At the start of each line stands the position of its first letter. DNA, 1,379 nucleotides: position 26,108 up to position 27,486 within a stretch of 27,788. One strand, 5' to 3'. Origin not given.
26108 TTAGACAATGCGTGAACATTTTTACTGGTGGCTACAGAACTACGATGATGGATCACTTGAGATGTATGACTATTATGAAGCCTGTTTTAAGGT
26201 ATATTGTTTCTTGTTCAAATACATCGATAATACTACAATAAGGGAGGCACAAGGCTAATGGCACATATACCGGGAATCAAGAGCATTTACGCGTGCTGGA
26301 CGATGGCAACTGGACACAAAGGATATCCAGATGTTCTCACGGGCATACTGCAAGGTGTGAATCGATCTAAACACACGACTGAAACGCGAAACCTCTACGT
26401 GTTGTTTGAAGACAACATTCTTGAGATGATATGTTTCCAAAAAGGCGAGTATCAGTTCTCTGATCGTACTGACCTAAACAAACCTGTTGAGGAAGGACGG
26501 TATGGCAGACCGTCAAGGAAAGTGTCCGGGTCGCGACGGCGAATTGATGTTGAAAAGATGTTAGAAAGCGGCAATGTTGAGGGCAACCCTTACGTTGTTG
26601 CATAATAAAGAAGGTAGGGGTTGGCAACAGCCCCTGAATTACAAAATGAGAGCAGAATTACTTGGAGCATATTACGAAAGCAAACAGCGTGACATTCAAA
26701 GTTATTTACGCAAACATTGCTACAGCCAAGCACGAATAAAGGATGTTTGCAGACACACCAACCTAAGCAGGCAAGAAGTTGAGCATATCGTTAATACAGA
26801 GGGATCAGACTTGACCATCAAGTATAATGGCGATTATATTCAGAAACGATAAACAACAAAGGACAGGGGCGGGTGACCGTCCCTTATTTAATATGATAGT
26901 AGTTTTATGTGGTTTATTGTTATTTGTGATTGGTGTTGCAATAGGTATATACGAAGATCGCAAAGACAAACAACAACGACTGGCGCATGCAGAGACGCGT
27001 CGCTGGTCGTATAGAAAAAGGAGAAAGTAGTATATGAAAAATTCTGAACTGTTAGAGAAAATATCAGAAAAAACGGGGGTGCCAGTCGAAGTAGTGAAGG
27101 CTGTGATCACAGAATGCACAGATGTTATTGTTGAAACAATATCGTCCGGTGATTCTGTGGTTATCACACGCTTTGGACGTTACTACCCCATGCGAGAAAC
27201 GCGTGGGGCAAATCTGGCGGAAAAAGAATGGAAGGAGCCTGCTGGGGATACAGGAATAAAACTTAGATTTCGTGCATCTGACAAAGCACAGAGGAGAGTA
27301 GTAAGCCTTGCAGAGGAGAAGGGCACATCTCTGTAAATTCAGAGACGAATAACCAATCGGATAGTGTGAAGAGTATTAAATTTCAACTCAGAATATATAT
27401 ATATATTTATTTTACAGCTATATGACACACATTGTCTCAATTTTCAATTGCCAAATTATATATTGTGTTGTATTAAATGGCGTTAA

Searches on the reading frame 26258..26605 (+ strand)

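Call 20: search_protein_families(library=phrogs, proteins=[window:26258-26605:+], max_evalue=0.01)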
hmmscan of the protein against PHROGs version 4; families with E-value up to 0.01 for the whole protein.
window:26258-26605:+ (115 aa): 0 families

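Call 33: search_protein_families(library=pfam, proteins=[window:26258-26605:+], max_evalue=0.01)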
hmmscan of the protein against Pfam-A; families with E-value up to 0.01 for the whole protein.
window:26258-26605:+ (115 aa): 1 family
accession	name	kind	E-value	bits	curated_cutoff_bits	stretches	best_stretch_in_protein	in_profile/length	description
PF12864.12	DUF3822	-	0.0076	15.9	24.9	1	28-68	147-187/241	Protein of unknown function (DUF3822)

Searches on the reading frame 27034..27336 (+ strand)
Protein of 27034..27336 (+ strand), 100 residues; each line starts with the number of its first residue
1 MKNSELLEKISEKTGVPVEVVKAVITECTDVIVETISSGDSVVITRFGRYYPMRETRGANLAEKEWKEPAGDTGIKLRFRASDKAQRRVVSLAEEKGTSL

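Call 20: search_protein_families(library=phrogs, proteins=[window:27034-27336:+], max_evalue=0.01)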
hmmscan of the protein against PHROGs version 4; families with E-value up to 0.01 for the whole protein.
window:27034-27336:+ (100 aa): 1 family
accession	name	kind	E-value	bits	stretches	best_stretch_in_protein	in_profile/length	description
phrog_379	-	DNA, RNA and nucleotide metabolism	1.2e-08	35.5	1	1-60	30-91/138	DNA binding protein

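Call 33: search_protein_families(library=pfam, proteins=[window:27034-27336:+], max_evalue=0.01)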
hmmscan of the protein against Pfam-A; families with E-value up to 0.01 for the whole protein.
window:27034-27336:+ (100 aa): 2 families
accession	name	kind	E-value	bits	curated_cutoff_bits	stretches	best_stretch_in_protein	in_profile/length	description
PF00216.26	Bac_DNA_binding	-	3.3e-08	34.1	22.4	1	1-52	1-52/90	Bacterial DNA-binding protein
PF18291.6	HU-HIG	-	1.9e-06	28.3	26.2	1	3-65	34-95/125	HU domain fused to wHTH, Ig, or Glycine-rich motif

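Call 81: find_encoding_contigs(protein=window:27034-27336:+, flank=10000, max_places=10)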
Protein window:27034-27336:+ (100 aa): 16 contigs read that carry it; 3 places shown.
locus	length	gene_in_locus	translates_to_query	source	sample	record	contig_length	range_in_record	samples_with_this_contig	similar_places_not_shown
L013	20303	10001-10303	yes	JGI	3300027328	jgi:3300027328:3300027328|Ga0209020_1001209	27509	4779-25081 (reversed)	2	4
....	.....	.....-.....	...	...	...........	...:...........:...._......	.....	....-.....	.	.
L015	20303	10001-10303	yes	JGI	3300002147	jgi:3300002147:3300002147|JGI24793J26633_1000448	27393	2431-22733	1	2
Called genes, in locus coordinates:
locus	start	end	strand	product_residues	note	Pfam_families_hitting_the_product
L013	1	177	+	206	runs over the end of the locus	PF05050:Methyltransf_21 (weak)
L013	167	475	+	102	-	-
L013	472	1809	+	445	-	PF00534:Glycos_transf_1, PF13692:Glyco_trans_1_4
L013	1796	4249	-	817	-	PF00404:Dockerin_1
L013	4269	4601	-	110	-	-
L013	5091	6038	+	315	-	PF13730:HTH_36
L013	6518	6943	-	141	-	-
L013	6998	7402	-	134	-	PF12728:HTH_17 (faint)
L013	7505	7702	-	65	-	-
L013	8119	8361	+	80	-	-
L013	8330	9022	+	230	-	-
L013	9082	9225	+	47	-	-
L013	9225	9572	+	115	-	-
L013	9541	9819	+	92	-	-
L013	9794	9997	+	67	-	-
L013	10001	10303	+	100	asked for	PF00216:Bac_DNA_binding, PF18291:HU-HIG (weak)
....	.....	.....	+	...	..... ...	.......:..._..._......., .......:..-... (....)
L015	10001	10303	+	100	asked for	PF00216:Bac_DNA_binding, PF18291:HU-HIG (weak)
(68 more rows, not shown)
